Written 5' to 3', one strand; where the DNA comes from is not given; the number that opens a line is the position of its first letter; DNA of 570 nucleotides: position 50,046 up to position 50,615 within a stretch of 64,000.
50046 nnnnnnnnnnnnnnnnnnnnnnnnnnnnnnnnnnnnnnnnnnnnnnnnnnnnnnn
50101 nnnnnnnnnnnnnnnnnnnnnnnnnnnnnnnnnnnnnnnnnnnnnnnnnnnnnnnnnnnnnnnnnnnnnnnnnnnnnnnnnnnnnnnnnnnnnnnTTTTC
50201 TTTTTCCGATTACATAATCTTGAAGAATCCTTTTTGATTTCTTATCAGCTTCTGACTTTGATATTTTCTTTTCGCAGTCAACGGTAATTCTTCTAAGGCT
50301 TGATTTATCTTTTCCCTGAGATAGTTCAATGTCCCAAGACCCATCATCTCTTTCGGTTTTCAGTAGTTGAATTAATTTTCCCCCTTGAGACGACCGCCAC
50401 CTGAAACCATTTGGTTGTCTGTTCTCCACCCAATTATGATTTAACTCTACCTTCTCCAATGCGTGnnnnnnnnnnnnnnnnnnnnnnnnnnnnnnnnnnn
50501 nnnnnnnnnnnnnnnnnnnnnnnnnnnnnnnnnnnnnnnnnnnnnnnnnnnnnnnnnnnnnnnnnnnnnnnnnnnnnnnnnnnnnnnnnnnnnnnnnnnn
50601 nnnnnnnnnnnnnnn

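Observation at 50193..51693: Tightly coupled operon of a degenerate RuvC/RNase H-like small protein and a stand-alone Hanks kinase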

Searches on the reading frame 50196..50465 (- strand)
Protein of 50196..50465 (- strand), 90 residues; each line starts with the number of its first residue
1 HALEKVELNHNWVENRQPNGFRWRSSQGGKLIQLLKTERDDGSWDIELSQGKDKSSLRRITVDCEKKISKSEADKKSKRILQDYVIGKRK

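Call 53: predict_structure(alignment_id=A4)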
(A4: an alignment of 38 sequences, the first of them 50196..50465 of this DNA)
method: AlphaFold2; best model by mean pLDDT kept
length: 90 residues; sequences in the alignment: 38
mean_pLDDT: 86.9   pTM: 0.73
mean pLDDT of the five models: 86.9, 85.8, 85.7, 83.9, 81.5
residues with pLDDT >= 90: 55; 70-90: 23; 50-70: 9; < 50: 3
segments of 3 or more residues with pLDDT < 50: 1-3
pLDDT, mean of each block of 10 residues (from residue 1): 57 91 88 94 95 90 93 94 81
secondary structure, 60 per line:
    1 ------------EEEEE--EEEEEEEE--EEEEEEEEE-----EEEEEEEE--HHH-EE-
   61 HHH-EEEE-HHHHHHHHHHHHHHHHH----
elements in order: E13-17 E20-27 E30-38 E44-51 E65-68 H70-86

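Call 58: fold_search(model_id=the predicted structure, library=pdb)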
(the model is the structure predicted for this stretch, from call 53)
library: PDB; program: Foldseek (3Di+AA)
matches with E <= 10: 547; with E <= 0.001: 0
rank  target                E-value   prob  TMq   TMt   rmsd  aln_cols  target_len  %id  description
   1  6xn0_B                1.6e-01  0.72  0.29  0.10  12.6       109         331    8  Crystal structure of GH43_1 enzyme from Xanthomonas citri (released 2020-12-02)
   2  6xn1_A                2.6e-01  0.63  0.29  0.10  12.6       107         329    8  Crystal structure of the GH43_1 enzyme from Xanthomonas citri complexed with xylose (released 2020-12-02)
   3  6xn2_A                3.4e-01  0.60  0.29  0.10  11.8       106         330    8  Crystal structure of the GH43_1 enzyme from Xanthomonas citri complexed with xylotriose (released 2020-12-02)
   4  6xn1_B                3.6e-01  0.51  0.28  0.10  12.7       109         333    8  Crystal structure of the GH43_1 enzyme from Xanthomonas citri complexed with xylose (released 2020-12-02)
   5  6xn2_B                4.2e-01  0.47  0.28  0.10  12.6       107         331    8  Crystal structure of the GH43_1 enzyme from Xanthomonas citri complexed with xylotriose (released 2020-12-02)
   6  6xn0_A                6.2e-01  0.35  0.28  0.10  12.7       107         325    8  Crystal structure of GH43_1 enzyme from Xanthomonas citri (released 2020-12-02)
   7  3nm7_A                6.2e-01  0.28  0.35  0.37  10.8        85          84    8  Crystal Structure of Borrelia burgdorferi Pur-alpha (released 2010-10-06)
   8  7wzf                  6.2e-01  0.15  0.26  0.13  11.9        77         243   12  Structural and mechanism analysis of YunM (released 2023-02-22)
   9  8bo9_C                6.6e-01  0.90  0.44  0.24   3.7        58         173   14  NanoLuc-D9R/H57A/K89R mutant complexed with azacoelenterazine bound in intra-barrel catalytic site (released 2023-09-27)
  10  9ut6_B                6.9e-01  0.66  0.40  0.09   6.6        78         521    9  The helicase module of the helicase-primase complex from HHV1 bound with ssDNA and pritelivir (released 2026-04-08)
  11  4i3d_A                7.3e-01  0.91  0.41  0.28   2.1        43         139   19  Crystal structure of fluorescent protein UnaG N57A mutant (released 2013-06-19)
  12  1yqf_C                7.3e-01  0.35  0.37  0.20  13.5        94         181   14  Hypothetical protein from leishmania major unknown function sequence homologue to human p32 protein (released 2005-02-22)
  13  9niu_A                8.2e-01  0.92  0.42  0.28   1.8        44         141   18  Co-crystal structure of FABP7 in complex with PFO3TDA (released 2025-05-21)
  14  4nov                  8.2e-01  0.30  0.29  0.12   6.3       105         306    7  Xsa43E, a GH43 family enzyme from Butyrivibrio proteoclasticus (released 2014-10-08)
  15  1fdq_A                9.1e-01  0.90  0.42  0.30   1.8        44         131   18  CRYSTAL STRUCTURE OF HUMAN BRAIN FATTY ACID BINDING PROTEIN (released 2001-07-25)
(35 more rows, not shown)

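Call 89: search_protein_families(library=pfam, proteins=[window:50196-50465:-], max_evalue=1)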
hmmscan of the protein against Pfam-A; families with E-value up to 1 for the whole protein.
window:50196-50465:- (90 aa): 0 families
